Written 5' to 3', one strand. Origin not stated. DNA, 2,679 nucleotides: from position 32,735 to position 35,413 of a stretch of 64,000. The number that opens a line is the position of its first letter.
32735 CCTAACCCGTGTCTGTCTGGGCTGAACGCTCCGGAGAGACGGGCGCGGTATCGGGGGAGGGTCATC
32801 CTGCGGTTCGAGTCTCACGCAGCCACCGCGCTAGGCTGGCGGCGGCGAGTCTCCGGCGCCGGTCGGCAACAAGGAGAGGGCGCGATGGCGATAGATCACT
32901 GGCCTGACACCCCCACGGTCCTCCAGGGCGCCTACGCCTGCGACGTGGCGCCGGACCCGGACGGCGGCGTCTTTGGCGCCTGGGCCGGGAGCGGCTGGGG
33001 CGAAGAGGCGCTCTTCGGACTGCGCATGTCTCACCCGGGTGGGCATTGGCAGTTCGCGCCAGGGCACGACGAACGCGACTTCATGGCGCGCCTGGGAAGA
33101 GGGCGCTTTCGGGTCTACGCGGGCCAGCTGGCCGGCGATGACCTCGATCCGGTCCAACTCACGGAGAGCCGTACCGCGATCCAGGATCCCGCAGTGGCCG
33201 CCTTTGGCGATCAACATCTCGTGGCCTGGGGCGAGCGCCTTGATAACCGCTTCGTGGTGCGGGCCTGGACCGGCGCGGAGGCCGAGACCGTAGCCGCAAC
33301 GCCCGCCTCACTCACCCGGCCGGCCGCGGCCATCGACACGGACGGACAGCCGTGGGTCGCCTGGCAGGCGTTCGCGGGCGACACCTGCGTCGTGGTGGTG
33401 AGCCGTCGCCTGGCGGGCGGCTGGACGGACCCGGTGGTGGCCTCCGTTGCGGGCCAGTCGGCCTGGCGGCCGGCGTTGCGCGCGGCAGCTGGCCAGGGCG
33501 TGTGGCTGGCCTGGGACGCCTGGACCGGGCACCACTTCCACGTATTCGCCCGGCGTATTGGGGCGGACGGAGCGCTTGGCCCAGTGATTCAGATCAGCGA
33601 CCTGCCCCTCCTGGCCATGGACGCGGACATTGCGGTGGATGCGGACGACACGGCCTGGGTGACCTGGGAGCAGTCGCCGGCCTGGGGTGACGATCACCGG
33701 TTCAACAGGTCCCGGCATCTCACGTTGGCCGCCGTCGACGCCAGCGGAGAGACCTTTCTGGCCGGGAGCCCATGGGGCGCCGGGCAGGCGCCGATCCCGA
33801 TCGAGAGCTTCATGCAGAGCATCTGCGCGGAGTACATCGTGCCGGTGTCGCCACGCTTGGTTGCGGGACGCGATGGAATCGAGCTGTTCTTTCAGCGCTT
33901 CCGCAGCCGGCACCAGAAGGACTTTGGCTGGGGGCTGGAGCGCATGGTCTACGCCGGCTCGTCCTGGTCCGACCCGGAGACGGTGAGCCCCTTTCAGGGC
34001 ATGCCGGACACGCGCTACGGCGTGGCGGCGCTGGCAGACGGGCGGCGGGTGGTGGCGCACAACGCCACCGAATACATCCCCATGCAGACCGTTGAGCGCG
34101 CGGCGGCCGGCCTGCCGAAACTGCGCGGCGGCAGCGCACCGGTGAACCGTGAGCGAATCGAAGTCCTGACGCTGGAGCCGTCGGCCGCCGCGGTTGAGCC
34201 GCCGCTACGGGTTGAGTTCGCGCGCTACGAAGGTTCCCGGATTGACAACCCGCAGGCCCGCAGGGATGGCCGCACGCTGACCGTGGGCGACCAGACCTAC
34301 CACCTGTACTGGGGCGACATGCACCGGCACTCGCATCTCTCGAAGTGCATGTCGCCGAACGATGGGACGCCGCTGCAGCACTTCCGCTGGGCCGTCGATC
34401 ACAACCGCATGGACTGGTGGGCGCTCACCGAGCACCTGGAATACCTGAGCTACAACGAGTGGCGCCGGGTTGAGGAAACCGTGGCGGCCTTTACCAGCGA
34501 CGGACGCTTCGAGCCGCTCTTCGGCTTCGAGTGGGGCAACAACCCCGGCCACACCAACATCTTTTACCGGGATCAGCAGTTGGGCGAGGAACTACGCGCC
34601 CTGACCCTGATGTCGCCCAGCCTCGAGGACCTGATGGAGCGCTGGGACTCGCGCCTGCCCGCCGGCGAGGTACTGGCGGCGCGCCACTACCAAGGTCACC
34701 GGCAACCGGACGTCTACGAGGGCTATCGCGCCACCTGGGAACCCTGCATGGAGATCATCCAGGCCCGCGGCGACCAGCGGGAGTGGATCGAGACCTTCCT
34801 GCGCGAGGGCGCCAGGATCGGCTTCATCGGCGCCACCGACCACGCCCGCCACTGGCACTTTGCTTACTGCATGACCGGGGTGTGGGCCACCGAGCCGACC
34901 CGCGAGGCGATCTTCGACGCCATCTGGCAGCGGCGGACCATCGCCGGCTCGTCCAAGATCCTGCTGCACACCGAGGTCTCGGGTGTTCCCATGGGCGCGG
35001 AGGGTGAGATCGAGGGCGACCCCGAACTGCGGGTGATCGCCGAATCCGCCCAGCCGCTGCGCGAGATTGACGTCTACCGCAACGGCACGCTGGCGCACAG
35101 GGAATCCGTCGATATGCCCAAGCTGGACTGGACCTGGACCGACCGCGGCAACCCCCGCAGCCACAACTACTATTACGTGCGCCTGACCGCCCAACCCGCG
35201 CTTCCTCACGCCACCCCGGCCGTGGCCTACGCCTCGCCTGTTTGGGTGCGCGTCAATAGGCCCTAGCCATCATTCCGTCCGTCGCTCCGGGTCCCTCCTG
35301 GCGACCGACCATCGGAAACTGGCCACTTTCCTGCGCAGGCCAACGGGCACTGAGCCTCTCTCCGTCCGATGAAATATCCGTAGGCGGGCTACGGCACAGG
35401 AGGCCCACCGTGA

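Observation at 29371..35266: Tandem paralogs of a large beta-propeller + PHP/DUF3604-like His-rich protein flanking an antisense aldo/keto reductase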

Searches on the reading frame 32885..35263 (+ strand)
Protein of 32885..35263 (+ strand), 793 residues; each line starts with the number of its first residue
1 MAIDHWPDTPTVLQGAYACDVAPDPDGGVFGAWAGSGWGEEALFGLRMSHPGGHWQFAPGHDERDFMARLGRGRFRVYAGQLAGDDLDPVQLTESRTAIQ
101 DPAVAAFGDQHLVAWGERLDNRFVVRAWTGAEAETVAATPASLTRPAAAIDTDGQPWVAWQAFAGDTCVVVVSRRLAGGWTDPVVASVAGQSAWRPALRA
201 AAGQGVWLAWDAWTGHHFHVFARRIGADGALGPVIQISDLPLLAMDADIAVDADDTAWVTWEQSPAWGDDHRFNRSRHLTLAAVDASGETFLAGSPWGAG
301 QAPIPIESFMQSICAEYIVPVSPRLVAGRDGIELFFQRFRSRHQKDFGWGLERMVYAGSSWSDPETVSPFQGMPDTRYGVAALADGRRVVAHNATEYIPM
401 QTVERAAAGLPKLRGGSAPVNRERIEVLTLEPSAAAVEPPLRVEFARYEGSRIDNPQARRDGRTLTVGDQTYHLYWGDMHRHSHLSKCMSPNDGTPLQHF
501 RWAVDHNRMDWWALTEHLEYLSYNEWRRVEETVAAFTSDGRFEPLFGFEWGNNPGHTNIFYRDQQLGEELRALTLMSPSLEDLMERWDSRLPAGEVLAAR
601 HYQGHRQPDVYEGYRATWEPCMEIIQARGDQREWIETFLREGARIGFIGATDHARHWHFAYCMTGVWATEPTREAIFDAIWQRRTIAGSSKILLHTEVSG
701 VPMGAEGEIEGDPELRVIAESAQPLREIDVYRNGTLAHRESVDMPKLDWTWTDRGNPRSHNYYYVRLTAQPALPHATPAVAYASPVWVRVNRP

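Call 4: search_protein_families(library=pfam, proteins=[window:32885-35263:+], max_evalue=0.01)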
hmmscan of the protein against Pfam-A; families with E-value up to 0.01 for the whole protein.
window:32885-35263:+ (793 aa): 1 family
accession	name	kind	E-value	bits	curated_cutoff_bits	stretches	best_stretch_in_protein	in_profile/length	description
PF12228.14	DUF3604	-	4.5e-09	35.7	20.4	2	519-631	130-264/591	Protein of unknown function (DUF3604)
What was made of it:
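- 32885..35266 (+): Copy B: 793-aa propeller-PHP-sandwich metallohydrolase. This paralog is closer to the single-copy outgroups. Pfam DUF3604 at 35.7 bits (call 4).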

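Call 5: search_protein_families(library=ncbifam, proteins=[window:32885-35263:+], max_evalue=0.1)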
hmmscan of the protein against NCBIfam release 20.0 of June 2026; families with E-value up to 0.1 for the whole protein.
window:32885-35263:+ (793 aa): 0 families

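Call 6: search_solved_structures(query=window:32885-35263:+, max_evalue=10, show_alignments=3)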
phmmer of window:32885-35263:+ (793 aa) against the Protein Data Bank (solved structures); distinct sequences matched with E-value up to 10: 3.
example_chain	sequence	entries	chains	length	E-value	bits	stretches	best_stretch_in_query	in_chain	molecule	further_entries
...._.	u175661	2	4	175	0.013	17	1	18-127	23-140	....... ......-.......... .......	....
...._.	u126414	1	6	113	0.36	12.2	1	49-100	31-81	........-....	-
1heh_C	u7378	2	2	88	0.43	12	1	179-233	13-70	ENDO-1,4-BETA-XYLANASE D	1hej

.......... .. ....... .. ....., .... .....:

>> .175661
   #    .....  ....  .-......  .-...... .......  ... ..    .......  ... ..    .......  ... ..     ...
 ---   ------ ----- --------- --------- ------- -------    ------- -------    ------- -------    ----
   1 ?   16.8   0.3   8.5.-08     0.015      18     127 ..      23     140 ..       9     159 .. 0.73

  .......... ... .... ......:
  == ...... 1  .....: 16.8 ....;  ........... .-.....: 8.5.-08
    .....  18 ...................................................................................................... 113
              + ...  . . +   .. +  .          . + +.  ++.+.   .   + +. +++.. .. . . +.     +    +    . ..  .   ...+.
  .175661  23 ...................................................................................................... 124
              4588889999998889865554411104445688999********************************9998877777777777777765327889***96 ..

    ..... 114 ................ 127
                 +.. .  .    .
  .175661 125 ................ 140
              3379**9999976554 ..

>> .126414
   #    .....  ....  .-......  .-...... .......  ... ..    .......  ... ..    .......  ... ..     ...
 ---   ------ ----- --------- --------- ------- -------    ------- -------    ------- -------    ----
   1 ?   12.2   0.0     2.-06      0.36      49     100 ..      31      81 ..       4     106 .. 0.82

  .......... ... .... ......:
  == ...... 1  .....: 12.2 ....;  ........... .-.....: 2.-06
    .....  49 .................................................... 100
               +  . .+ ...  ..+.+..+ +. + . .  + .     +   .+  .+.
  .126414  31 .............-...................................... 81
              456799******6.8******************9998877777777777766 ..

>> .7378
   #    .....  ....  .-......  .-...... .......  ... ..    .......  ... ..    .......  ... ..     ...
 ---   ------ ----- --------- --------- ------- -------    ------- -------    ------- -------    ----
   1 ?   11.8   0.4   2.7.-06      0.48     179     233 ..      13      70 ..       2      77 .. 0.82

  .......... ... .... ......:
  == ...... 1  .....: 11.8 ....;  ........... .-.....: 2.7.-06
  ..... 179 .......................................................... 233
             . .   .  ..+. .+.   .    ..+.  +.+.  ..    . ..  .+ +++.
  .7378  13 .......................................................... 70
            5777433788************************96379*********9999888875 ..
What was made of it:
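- Tried and rejected: Direct PDB sequence search with copy B found only chance-level hits (call 6).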

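Call 7: find_homologous_proteins(query=window:32885-35263:+)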
Query window:32885-35263:+ (793 aa): 24 proteins with E <= 0.001 among 8000 candidates.
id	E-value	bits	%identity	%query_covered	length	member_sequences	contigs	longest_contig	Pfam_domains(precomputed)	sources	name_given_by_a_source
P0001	0.0e+0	1655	88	100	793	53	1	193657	PF12228.15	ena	-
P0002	0.0e+0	1622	85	100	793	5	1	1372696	PF12228.15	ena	-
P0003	0.0e+0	1613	85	100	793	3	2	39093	PF12228.15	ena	-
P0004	0.0e+0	1610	86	99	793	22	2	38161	PF12228.15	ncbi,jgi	-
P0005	0.0e+0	1571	84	98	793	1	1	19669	PF12228.15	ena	-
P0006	0.0e+0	1569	83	100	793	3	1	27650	PF12228.15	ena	-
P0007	0.0e+0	1566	83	100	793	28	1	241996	PF12228.15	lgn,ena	-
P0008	0.0e+0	1503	80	99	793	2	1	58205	PF12228.15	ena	-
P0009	0.0e+0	1489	79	100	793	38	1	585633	PF12228.15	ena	-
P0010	0.0e+0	1458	78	100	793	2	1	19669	PF12228.15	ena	-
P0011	0.0e+0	1451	78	99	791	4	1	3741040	PF12228.15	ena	-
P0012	0.0e+0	1449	77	99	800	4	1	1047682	PF12228.15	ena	-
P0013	0.0e+0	1448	78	100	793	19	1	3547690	PF12228.15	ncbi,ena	-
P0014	0.0e+0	1422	77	99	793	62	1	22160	PF12228.15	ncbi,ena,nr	ncbi:MAG: hypothetical protein OXO54_12260 [Chloroflexota bacterium]|nr:hypothetical protein [Chloro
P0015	0.0e+0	1393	76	99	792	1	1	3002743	-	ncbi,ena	-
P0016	0.0e+0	1366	72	99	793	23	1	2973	PF12228.15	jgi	jgi:hypothetical protein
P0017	0.0e+0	1225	67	98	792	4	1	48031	PF12228.15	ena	-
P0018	0.0e+0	1188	73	85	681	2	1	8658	PF12228.15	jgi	jgi:hypothetical protein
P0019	0.0e+0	1046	59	99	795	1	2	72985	PF12228.15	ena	-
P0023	7.5e-100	354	34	89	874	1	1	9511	PF04616.21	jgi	jgi:hypothetical protein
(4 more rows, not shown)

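Call 12: find_encoding_contigs(protein=P0005, flank=10000, max_places=3)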
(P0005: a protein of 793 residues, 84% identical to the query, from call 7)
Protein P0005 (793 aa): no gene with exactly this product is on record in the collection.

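Call 13: find_encoding_contigs(protein=P0023, flank=10000, max_places=3)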
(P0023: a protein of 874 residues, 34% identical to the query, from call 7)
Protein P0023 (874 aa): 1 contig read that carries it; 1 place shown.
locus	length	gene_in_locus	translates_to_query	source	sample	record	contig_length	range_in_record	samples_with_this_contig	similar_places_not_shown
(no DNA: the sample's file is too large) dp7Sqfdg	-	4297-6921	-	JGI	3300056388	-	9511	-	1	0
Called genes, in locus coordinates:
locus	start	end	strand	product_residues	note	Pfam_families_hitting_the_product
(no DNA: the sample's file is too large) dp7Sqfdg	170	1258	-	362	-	PF13439:Glyco_transf_4, PF00534:Glycos_transf_1, PF13692:Glyco_trans_1_4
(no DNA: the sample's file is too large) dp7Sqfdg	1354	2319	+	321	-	PF01408:GFO_IDH_MocA, PF22725:GFO_IDH_MocA_C3, PF02894:GFO_IDH_MocA_C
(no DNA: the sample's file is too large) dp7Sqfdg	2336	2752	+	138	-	PF00903:Glyoxalase, PF13468:Glyoxalase_3 (faint), PF13669:Glyoxalase_4, PF18029:Glyoxalase_6 (weak)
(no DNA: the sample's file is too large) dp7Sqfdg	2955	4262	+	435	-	PF01547:SBP_bac_1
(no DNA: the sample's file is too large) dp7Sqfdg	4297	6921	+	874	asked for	PF04616:Glyco_hydro_43 (faint)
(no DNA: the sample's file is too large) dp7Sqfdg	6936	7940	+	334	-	PF01118:Semialdhyde_dh, PF22698:Semialdhyde_dhC_1, PF02774:Semialdhyde_dhC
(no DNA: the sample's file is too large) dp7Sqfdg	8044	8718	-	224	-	PF09485:CRISPR_Cse2 (faint)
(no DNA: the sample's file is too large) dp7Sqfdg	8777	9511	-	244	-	?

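Call 14: find_encoding_contigs(protein=P0019, flank=10000, max_places=3)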
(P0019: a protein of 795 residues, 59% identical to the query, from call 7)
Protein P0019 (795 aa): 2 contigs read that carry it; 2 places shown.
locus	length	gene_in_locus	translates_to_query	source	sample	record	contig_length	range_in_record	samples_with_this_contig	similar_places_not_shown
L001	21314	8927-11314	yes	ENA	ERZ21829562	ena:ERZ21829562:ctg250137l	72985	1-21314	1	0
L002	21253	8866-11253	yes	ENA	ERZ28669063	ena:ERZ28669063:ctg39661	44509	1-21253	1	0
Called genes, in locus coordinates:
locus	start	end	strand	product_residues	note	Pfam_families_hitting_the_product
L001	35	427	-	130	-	PF12728:HTH_17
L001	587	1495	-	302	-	-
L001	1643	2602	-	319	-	PF02899:Phage_int_SAM_1 (faint), PF00589:Phage_integrase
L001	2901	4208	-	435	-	PF04326:SLFN_AlbA_2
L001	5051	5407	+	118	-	PF03551:PadR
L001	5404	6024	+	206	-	-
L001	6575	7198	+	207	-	PF14329:DUF4386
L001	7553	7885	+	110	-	-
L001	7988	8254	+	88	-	-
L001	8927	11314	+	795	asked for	PF12228:DUF3604 (faint)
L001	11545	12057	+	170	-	-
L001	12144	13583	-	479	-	-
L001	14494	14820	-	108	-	PF03551:PadR (weak)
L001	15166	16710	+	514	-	PF13416:SBP_bac_8 (weak)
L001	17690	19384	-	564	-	PF02129:Peptidase_S15, PF08530:PepX_C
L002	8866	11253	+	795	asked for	PF12228:DUF3604 (faint)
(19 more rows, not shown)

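Call 15: find_encoding_contigs(protein=P0011, flank=10000, max_places=2)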
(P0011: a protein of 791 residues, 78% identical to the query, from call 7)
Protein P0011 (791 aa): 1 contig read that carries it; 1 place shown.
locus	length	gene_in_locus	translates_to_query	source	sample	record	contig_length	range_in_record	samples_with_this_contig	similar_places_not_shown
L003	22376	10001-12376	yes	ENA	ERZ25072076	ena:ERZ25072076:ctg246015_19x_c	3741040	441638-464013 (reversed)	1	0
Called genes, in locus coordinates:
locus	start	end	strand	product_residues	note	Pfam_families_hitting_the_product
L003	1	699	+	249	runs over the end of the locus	PF00702:Hydrolase, PF13419:HAD_2, PF13242:Hydrolase_like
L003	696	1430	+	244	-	PF13489:Methyltransf_23, PF08241:Methyltransf_11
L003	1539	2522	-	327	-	PF01408:GFO_IDH_MocA, PF22725:GFO_IDH_MocA_C3, PF02894:GFO_IDH_MocA_C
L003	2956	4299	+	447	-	-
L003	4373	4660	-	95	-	PF13098:Thioredoxin_2 (weak)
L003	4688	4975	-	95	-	-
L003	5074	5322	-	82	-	-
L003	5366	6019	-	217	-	PF00156:Pribosyltran (weak)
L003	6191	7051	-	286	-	PF03446:NAD_binding_2, PF09130:DUF1932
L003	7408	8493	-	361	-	PF00365:PFK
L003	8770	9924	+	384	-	PF02661:Fic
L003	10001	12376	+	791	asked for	PF12228:DUF3604 (faint)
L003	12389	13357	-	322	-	PF00248:Aldo_ket_red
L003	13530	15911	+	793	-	PF12228:DUF3604 (faint)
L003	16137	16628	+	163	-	PF14340:DUF4395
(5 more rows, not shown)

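Call 16: find_encoding_contigs(protein=P0015, flank=10000, max_places=2)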
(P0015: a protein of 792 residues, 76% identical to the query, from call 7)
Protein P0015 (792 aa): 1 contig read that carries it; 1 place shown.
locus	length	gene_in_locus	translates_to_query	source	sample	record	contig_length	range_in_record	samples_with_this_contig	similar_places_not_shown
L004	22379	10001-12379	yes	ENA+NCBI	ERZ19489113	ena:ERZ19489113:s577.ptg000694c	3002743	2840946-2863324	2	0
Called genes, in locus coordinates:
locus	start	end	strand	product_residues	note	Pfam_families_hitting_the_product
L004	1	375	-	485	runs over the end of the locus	PF00884:Sulfatase, PF01663:Phosphodiest, PF02995:DUF229 (weak), PF16347:SGSH_C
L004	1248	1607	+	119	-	PF00076:RRM_1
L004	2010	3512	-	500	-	PF00890:FAD_binding_2 (faint), PF12831:FAD_oxidored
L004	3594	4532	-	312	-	-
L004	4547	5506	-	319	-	PF22558:REase-ARP, PF20796:PDDEXK_13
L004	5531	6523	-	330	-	PF01408:GFO_IDH_MocA, PF02894:GFO_IDH_MocA_C, PF22725:GFO_IDH_MocA_C3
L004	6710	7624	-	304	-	PF03446:NAD_binding_2, PF09130:DUF1932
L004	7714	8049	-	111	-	PF03795:YCII (weak)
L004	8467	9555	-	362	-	PF00365:PFK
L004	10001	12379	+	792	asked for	-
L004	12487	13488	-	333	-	PF01261:AP_endonuc_2, PF03786:UxuA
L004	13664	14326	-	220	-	-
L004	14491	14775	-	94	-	PF24698:DUF7662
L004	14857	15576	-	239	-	PF00702:Hydrolase, PF13419:HAD_2, PF13242:Hydrolase_like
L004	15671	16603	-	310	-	PF01555:N6_N4_Mtase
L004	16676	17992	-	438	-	PF09861:Lar_N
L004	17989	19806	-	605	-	PF08439:Peptidase_M3_N, PF01432:Peptidase_M3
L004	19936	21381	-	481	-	-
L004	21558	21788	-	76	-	-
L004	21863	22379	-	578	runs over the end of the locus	PF00587:tRNA-synt_2b, PF04073:tRNA_edit, PF03129:HGTP_anticodon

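Call 17: find_encoding_contigs(protein=P0017, flank=10000, max_places=2)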
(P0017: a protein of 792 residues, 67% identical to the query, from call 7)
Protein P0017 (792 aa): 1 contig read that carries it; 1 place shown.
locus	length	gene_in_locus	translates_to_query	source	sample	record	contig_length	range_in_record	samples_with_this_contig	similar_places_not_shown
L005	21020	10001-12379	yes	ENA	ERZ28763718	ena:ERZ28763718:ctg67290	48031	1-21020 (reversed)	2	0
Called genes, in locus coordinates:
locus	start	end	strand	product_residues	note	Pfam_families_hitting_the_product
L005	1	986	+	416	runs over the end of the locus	PF12832:MFS_1_like (faint), PF07690:MFS_1, PF03209:PUCC (faint), PF07690:MFS_1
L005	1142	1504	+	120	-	PF00903:Glyoxalase (faint)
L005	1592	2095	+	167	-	PF03352:Adenine_glyco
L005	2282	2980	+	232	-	PF08279:HTH_11, PF19187:HTH_PafC (faint), PF13280:WYL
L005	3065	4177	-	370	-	PF26685:DUF8230_C, PF13378:MR_MLE_C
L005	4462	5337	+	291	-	PF04784:DUF547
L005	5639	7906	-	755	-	PF03176:MMPL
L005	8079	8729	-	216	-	PF00440:TetR_N, PF13977:TetR_C_6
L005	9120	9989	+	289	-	PF01261:AP_endonuc_2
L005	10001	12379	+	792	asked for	PF12228:DUF3604 (faint)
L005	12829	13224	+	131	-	PF00903:Glyoxalase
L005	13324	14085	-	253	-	PF00106:adh_short, PF01370:Epimerase (faint), PF08659:KR, PF13561:adh_short_C2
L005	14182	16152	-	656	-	PF00723:Glyco_hydro_15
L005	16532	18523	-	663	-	-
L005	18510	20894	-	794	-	PF00158:Sigma54_activat (faint), PF02367:TsaE (faint), PF12775:AAA_7 (faint), PF00004:AAA (faint), PF07726:AAA_3 (weak), PF07728:AAA_5, PF13401:AAA_22 (weak), PF07728:AAA_5, +5 more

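Call 19: predict_structure(alignment_id=A1)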
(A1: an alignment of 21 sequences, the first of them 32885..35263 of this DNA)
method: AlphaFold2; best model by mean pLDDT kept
length: 793 residues; sequences in the alignment: 21
mean_pLDDT: 71.1   pTM: 0.73
mean pLDDT of the five models: 71.1, 67.0, 66.8, 64.4, 63.0
residues with pLDDT >= 90: 166; 70-90: 279; 50-70: 204; < 50: 144
segments of 3 or more residues with pLDDT < 50: 1-4, 48-51, 268-272, 414-417, 445-463, 476-489, 552-555, 596-612, 616-664, 680-691, 773-777
pLDDT, mean of each block of 10 residues (from residue 1): 62 90 87 85 60 70 86 90 86 91 92 92 90 90 84 95 83 94 89 90 94 78 95 86 82 92 64 65 88 74 65 58 82 83 62 82 83 81 90 73 74 55 84 67 50 36 54 50 40 63 60 53 77 66 57 52 74 76 75 54 43 47 38 44 36 35 51 53 43 69 71 83 79 79 85 72 76 47 68 55
secondary structure, 60 per line:
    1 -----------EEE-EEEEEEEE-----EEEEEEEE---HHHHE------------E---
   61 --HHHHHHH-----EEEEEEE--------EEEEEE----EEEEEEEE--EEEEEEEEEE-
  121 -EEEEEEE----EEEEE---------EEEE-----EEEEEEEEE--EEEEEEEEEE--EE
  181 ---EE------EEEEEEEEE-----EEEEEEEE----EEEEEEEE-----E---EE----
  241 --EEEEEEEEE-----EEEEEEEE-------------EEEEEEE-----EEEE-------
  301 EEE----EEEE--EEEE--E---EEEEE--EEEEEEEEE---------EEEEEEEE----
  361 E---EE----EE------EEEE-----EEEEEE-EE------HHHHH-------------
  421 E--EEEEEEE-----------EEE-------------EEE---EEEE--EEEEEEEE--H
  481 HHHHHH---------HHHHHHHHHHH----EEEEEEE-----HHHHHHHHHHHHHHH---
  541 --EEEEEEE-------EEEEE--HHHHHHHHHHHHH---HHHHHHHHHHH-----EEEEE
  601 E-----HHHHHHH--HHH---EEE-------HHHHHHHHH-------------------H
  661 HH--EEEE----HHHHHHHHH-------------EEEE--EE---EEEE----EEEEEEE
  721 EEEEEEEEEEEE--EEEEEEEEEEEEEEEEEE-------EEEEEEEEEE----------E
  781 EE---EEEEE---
elements in order (helices of 4 or more, strands of 3 or more residues): E12-14 E16-23 E29-36 H40-43 H63-69 E75-81 E90-95 E100-107 E110-119 E122-128 E133-137 E147-150 E156-164 E167-176 E192-200 E206-213 E218-225 E243-251 E257-264 E278-284 E290-293 E301-303 E308-311 E314-317 E324-328 E331-339 E349-356 E379-382 E388-393 H403-407 E424-430 E442-444 E458-460 E464-467 E470-477 H480-486 H496-506 E511-517 H523-537 E543-549 E557-561 H564-576 H580-590 E596-601 H607-613 E622-624 H632-640 E665-668 H673-681 E695-698 E706-709 E714-732 E735-752 E760-769 E780-782 E786-790
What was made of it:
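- Tried and rejected: The first AF2 model, built from 21 close sequences, was poor in the PHP domain (pLDDT 71; call 19).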

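Call 21: search_protein_representatives(alignment_id=A1)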
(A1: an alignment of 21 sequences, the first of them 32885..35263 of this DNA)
Query: 21 sequences, 793 profile positions. Proteins with E-value up to 0.001 (for the whole library): 12453; up to 1e-10: 4520; up to 1e-30: 582. The best 150 are listed.
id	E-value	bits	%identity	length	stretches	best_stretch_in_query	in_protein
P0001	0.0e+00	1578.7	-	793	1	1-791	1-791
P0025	6.1e-220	748.8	-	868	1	13-790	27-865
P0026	3.0e-184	630.7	-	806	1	16-789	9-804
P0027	5.3e-175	600.1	-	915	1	10-789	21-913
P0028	5.8e-173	593.4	-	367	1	454-714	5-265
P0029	2.4e-155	535.1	-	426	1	1-411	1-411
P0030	9.7e-125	433.9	-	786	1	55-789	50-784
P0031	2.2e-122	426.1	-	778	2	147-789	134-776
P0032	3.0e-122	425.7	-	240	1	454-664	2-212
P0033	2.4e-120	419.3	-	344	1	453-789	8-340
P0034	4.4e-113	395.4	-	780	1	14-790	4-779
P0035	1.7e-111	390.1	-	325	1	1-258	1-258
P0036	2.9e-106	372.8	-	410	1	270-671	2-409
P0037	5.9e-99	348.6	-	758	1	74-790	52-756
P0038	5.9e-91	322.2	-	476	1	13-430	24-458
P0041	1.1e-88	314.7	-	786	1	50-789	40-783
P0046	3.8e-82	293.0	-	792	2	243-789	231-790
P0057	4.6e-75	269.6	-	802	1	9-789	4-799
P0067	2.6e-68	247.3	-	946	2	137-790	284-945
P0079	4.3e-64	233.3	-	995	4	634-790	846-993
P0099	1.3e-58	215.2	-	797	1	16-790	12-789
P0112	4.7e-57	210.0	-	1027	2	146-789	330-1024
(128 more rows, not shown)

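Call 22: search_protein_families(library=pfam, proteins=[P0025, P0026, P0030, P0034, P0041, P0057, P0067, P0079, P0099, P0112], max_evalue=0.01)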
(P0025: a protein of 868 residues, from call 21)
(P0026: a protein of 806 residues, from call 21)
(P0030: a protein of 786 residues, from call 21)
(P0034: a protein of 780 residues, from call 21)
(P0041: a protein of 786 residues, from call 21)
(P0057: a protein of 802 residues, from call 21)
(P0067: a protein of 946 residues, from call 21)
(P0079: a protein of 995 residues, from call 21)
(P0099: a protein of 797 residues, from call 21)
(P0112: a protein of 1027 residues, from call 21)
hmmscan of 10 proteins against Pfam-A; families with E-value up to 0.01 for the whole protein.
P0025 (868 aa): 1 family
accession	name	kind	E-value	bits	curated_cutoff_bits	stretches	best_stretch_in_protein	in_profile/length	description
PF04616.20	Glyco_hydro_43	-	0.0028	17.5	32.2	0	224-309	66-150/288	Glycosyl hydrolases family 43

P0026 (806 aa): 3 families
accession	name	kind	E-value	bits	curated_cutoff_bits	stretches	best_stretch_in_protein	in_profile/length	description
PF12228.14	DUF3604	-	3.7e-08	32.7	20.4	1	674-706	380-412/591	Protein of unknown function (DUF3604)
PF07494.17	Reg_prop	-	0.0011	19.4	20.4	0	384-397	8-21/24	Two component regulator propeller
PF04616.20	Glyco_hydro_43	-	0.0028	17.5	32.2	0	191-267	64-144/288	Glycosyl hydrolases family 43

P0030 (786 aa): 0 families

P0034 (780 aa): 1 family
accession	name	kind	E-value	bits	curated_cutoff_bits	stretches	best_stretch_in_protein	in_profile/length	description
PF02811.25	PHP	-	0.0059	17.4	26.4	1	449-541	1-88/164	PHP domain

P0041 (786 aa): 0 families

P0057 (802 aa): 0 families

P0067 (946 aa): 1 family
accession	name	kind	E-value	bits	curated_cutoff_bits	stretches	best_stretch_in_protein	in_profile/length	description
PF12228.14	DUF3604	-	3.7e-09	36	20.4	1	639-736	108-205/591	Protein of unknown function (DUF3604)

P0079 (995 aa): 1 family
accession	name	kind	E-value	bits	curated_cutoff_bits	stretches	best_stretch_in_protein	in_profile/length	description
PF12228.14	DUF3604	-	7e-06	25.2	20.4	0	648-671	5-28/591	Protein of unknown function (DUF3604)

P0099 (797 aa): 0 families

P0112 (1027 aa): 2 families
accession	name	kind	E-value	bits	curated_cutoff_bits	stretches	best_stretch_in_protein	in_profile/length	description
PF12228.14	DUF3604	-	1.6e-06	27.3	20.4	0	901-930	378-407/591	Protein of unknown function (DUF3604)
PF07494.17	Reg_prop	-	9.2e-06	25.7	20.4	0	430-443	8-21/24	Two component regulator propeller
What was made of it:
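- There are faint GH43 Pfam hits in relatives (calls 7, 22).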
